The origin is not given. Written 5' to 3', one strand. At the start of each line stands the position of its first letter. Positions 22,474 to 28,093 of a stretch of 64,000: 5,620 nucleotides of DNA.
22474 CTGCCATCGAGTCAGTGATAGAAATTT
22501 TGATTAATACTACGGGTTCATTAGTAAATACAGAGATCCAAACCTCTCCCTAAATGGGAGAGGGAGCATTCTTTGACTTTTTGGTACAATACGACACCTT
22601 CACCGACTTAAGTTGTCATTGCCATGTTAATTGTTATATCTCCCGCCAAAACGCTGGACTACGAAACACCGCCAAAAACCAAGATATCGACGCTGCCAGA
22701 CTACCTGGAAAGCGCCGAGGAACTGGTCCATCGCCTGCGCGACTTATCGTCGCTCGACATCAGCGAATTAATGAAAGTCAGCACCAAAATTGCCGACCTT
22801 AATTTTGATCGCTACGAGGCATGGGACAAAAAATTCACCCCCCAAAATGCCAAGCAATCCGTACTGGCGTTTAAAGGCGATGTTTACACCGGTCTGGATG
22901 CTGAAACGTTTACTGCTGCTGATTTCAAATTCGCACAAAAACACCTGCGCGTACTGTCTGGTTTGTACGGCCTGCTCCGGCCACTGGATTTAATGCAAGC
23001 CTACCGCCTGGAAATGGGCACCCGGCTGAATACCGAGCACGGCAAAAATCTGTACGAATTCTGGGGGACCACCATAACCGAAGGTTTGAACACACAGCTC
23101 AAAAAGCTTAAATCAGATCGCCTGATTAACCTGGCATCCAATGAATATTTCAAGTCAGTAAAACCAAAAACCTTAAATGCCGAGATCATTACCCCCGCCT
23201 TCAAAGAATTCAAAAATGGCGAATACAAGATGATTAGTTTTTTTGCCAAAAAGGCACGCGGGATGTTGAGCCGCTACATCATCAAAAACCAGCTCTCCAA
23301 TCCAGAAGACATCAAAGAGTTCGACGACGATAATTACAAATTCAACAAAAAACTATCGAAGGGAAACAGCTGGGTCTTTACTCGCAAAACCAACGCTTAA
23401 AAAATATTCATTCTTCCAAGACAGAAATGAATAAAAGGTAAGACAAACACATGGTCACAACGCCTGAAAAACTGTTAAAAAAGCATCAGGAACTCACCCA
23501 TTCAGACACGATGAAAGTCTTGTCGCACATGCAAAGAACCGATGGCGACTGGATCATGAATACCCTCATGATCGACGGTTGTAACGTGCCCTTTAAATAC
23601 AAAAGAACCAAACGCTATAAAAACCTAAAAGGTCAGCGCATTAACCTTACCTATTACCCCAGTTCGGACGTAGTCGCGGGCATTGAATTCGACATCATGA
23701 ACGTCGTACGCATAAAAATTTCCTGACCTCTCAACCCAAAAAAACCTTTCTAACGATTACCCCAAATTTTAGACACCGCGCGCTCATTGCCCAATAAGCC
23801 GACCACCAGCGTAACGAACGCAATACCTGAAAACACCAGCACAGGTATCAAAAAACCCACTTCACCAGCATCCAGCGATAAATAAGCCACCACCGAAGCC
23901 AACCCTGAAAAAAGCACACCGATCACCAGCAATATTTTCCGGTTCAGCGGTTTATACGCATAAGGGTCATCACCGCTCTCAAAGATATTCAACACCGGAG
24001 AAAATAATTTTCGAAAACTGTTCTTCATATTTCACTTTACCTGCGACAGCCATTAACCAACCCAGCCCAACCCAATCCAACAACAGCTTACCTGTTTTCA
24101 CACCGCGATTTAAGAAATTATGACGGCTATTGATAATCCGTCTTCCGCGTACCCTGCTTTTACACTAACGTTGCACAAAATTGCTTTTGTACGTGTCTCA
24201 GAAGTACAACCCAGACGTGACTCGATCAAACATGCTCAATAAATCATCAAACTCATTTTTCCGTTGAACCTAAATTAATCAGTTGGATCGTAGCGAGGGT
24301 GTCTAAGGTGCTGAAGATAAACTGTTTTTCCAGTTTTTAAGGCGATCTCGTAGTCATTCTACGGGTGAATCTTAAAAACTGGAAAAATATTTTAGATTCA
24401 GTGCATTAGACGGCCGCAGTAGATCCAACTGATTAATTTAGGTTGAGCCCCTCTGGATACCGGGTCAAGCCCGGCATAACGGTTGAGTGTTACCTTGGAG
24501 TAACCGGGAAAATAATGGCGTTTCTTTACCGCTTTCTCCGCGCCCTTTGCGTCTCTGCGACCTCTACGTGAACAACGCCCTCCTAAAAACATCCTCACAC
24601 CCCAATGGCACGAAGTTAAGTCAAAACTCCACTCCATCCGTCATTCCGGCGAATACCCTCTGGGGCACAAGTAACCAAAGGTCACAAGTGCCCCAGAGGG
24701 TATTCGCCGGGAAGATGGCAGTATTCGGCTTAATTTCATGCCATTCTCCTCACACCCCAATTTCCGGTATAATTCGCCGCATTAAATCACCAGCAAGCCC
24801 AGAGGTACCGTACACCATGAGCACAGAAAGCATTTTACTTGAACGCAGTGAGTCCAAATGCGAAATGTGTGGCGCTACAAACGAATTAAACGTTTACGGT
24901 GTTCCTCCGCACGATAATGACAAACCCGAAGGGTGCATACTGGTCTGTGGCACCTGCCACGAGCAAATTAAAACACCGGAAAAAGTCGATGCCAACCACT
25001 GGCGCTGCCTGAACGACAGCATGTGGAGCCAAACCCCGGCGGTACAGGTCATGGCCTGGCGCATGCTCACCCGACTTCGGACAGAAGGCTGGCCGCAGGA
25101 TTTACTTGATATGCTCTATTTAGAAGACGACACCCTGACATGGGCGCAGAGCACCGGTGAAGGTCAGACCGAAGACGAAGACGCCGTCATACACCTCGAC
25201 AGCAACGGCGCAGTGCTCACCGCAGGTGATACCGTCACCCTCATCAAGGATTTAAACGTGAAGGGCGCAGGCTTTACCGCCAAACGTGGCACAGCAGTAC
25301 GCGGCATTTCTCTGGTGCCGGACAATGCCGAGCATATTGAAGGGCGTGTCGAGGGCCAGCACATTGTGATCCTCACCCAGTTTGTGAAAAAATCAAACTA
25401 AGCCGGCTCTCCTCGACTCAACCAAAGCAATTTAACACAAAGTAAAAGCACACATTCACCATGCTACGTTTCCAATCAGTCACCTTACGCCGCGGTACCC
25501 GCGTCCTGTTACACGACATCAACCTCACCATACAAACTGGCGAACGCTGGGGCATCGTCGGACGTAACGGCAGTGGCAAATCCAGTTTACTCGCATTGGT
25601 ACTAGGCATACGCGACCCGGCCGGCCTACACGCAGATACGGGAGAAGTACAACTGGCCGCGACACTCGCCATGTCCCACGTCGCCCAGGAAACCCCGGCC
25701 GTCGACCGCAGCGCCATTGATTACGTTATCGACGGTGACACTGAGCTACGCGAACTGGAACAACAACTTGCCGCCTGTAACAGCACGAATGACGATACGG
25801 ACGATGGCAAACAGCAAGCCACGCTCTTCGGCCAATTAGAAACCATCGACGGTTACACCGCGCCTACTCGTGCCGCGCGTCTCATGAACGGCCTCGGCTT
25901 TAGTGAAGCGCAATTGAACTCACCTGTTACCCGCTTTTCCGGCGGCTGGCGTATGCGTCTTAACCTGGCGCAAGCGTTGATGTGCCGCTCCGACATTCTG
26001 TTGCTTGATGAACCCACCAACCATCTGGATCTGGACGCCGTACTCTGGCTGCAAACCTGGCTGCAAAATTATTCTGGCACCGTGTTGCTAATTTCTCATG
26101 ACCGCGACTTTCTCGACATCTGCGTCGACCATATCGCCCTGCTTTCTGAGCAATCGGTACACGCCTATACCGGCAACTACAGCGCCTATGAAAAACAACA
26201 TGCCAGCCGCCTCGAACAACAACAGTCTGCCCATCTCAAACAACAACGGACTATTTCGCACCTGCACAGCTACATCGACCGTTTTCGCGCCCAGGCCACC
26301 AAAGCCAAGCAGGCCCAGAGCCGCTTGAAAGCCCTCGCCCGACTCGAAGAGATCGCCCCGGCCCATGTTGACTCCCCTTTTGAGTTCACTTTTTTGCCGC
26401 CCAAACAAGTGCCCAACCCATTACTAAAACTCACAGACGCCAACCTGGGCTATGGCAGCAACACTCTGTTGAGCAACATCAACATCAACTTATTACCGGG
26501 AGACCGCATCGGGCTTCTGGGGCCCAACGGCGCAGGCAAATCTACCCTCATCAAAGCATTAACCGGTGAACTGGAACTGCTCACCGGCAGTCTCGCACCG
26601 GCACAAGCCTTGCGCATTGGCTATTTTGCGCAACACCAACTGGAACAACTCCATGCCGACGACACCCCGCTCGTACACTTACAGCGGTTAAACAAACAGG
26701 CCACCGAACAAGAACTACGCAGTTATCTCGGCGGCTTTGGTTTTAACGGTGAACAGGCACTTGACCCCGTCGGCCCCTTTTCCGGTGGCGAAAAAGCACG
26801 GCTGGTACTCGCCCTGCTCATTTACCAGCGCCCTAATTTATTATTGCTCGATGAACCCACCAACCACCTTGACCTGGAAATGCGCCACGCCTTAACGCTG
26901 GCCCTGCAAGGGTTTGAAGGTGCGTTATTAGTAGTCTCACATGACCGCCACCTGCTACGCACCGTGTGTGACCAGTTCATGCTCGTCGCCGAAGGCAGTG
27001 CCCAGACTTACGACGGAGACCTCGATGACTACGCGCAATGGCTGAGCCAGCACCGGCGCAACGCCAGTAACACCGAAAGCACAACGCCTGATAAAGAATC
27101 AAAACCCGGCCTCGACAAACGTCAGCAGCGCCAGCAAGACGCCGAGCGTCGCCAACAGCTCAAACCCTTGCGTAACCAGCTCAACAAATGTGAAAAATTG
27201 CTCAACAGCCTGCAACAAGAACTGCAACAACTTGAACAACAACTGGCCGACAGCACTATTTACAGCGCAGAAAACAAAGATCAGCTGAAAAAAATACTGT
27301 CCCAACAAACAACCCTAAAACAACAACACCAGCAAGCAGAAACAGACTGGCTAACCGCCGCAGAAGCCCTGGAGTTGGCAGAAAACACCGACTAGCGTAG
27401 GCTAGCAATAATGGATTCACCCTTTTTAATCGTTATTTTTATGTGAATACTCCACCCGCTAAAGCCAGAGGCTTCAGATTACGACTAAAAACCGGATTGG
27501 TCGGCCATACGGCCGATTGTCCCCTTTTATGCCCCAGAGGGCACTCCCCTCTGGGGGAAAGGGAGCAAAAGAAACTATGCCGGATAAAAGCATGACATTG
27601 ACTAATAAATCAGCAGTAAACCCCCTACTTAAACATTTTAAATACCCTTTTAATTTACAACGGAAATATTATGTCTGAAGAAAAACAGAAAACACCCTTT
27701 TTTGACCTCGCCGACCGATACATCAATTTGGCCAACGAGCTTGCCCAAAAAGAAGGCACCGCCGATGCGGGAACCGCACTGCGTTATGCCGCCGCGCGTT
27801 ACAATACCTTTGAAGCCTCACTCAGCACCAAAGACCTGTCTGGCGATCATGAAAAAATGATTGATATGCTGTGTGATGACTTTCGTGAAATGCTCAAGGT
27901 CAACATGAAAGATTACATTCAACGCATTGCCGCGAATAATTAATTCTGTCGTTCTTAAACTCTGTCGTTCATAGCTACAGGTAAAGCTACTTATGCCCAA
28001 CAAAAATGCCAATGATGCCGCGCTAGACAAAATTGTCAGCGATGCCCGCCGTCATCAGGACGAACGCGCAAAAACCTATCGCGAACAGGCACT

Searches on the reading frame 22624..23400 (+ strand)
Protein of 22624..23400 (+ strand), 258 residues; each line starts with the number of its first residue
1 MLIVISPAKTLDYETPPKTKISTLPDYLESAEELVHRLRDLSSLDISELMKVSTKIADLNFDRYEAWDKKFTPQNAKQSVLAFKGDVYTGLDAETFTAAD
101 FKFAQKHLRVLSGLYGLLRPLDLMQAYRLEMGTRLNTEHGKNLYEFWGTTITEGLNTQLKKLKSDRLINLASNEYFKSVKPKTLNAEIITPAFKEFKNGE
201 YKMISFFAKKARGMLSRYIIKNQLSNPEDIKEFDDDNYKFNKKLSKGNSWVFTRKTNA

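Call 8: search_protein_families(library=pfam, proteins=[window:22624-23400:+], max_evalue=0.00001)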
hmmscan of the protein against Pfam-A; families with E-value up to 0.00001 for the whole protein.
window:22624-23400:+ (258 aa): 2 families
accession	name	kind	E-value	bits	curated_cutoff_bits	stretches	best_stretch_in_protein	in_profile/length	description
PF03883.20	H2O2_YaaD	-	4e-91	305.2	29.6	1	1-243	1-235/236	Peroxide stress protein YaaA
PF21818.3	DUF6884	-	7.1e-07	29.9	30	1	104-183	36-110/135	Family of unknown function (DUF6884)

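Call 95: find_encoding_contigs(protein=window:22624-23400:+, flank=5000, max_places=8)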
Protein window:22624-23400:+ (258 aa): 13 contigs read that carry it; 8 places shown.
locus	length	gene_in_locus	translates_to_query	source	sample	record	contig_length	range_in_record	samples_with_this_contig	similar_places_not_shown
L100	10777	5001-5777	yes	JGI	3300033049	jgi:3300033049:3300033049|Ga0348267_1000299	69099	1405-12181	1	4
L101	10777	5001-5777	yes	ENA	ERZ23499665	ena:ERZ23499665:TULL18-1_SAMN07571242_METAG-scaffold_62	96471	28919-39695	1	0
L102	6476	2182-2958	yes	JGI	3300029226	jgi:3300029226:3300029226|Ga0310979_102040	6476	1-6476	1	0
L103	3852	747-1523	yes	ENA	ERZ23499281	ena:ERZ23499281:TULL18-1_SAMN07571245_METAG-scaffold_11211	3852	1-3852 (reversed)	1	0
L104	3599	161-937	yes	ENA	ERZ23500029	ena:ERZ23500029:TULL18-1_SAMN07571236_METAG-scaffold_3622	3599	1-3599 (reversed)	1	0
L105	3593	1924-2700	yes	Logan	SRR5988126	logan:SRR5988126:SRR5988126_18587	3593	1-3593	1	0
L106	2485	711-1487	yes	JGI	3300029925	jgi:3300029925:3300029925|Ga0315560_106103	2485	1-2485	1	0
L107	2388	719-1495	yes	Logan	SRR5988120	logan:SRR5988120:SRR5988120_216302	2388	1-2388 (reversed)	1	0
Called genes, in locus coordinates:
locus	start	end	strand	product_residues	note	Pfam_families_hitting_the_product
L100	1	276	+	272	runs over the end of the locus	PF01435:Peptidase_M48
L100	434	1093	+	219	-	PF02798:GST_N (weak), PF13409:GST_N_2, PF13417:GST_N_3 (weak)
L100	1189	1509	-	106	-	-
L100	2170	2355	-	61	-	-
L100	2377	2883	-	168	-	-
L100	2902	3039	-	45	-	-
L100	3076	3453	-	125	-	-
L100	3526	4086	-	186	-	-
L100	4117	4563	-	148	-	-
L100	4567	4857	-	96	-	-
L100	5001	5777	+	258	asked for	PF03883:H2O2_YaaD, PF21818:DUF6884 (weak)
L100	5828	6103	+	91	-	-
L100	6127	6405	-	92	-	-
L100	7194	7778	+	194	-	PF03831:YjdM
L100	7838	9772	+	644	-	PF00005:ABC_tran, PF02463:SMC_N (faint), PF13555:AAA_29 (faint), PF01926:MMR_HSR1 (faint), PF13304:AAA_21 (faint), PF12848:ABC_tran_Xtn, PF00005:ABC_tran, PF16326:ABC_tran_CTD (weak)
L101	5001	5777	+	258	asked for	PF03883:H2O2_YaaD, PF21818:DUF6884 (weak)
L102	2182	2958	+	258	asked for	PF03883:H2O2_YaaD, PF21818:DUF6884 (weak)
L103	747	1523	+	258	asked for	PF03883:H2O2_YaaD, PF21818:DUF6884 (weak)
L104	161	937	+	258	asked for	PF03883:H2O2_YaaD, PF21818:DUF6884 (weak)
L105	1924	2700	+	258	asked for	PF03883:H2O2_YaaD, PF21818:DUF6884 (weak)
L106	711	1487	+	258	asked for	PF03883:H2O2_YaaD, PF21818:DUF6884 (weak)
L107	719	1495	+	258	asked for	PF03883:H2O2_YaaD, PF21818:DUF6884 (weak)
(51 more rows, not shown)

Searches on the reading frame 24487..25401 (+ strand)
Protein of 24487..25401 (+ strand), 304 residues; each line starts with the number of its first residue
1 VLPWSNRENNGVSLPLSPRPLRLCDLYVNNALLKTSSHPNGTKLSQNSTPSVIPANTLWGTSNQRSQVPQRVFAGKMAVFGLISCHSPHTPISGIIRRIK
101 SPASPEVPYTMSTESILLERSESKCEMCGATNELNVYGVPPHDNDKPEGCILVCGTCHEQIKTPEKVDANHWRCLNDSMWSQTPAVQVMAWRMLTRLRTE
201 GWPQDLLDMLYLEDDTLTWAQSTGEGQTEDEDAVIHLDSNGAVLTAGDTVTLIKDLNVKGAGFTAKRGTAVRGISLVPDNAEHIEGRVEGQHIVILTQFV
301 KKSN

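Call 8: search_protein_families(library=pfam, proteins=[window:24487-25401:+], max_evalue=0.00001)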
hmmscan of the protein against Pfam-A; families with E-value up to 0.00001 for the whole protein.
window:24487-25401:+ (304 aa): 1 family
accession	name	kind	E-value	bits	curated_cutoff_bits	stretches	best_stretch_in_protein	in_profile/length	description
PF03831.20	YjdM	-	4.7e-27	94.1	23.2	1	237-302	2-68/69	PhnA domain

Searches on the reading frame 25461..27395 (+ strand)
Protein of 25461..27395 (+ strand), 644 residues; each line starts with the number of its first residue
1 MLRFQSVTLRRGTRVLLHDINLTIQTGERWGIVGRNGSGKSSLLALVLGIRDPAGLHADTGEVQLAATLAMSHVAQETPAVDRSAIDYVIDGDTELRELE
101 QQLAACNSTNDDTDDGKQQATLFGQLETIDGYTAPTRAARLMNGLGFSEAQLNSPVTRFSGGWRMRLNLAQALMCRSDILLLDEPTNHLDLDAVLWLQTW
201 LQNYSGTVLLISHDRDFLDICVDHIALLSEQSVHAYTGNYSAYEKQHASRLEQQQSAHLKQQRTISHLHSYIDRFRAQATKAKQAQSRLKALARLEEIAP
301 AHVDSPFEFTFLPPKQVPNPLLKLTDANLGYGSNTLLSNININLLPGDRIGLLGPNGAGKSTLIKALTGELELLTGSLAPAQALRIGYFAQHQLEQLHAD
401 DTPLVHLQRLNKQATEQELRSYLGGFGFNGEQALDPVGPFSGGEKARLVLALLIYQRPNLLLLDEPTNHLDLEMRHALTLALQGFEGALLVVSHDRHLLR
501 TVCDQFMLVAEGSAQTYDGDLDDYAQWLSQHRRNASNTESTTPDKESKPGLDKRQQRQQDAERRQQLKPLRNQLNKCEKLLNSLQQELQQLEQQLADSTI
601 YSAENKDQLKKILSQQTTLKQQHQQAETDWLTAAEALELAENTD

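Call 8: search_protein_families(library=pfam, proteins=[window:25461-27395:+], max_evalue=0.00001)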
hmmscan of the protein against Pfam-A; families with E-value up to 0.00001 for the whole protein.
window:25461-27395:+ (644 aa): 7 families
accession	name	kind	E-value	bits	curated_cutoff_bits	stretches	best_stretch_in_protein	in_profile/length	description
PF00005.33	ABC_tran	-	7.3e-46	156.6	25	2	17-187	1-137/137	ABC transporter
PF12848.13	ABC_tran_Xtn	-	1e-25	90.1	25.9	1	228-305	3-81/85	ABC transporter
PF13304.12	AAA_21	-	1.6e-12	48.5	27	0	351-367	3-19/304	AAA domain, putative AbiEii toxin, Type IV TA system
PF02463.25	SMC_N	-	3.9e-12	46.5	40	0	412-509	116-211/220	RecF/RecN/SMC N terminal domain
PF13476.12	AAA_23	-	1e-07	33.3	27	0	352-369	24-41/201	AAA domain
PF13555.12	AAA_29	-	3e-07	30.5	27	0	350-368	25-43/61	P-loop containing region of AAA domain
PF01926.29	MMR_HSR1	-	4.9e-06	27.1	21.9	0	349-377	1-28/113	50S ribosome-binding GTPase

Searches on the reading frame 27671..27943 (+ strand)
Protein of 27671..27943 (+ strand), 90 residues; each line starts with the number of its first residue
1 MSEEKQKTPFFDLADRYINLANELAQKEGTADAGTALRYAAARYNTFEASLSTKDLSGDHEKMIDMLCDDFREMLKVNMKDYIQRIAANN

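Call 52: search_protein_families(library=pfam, proteins=[window:27671-27943:+], max_evalue=0.001)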
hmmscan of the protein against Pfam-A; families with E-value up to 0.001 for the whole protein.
window:27671-27943:+ (90 aa): 1 family
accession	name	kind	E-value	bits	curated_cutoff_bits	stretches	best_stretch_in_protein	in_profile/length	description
PF11342.13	DUF3144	-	9.5e-21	74.4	25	1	10-83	1-77/77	Protein of unknown function (DUF3144)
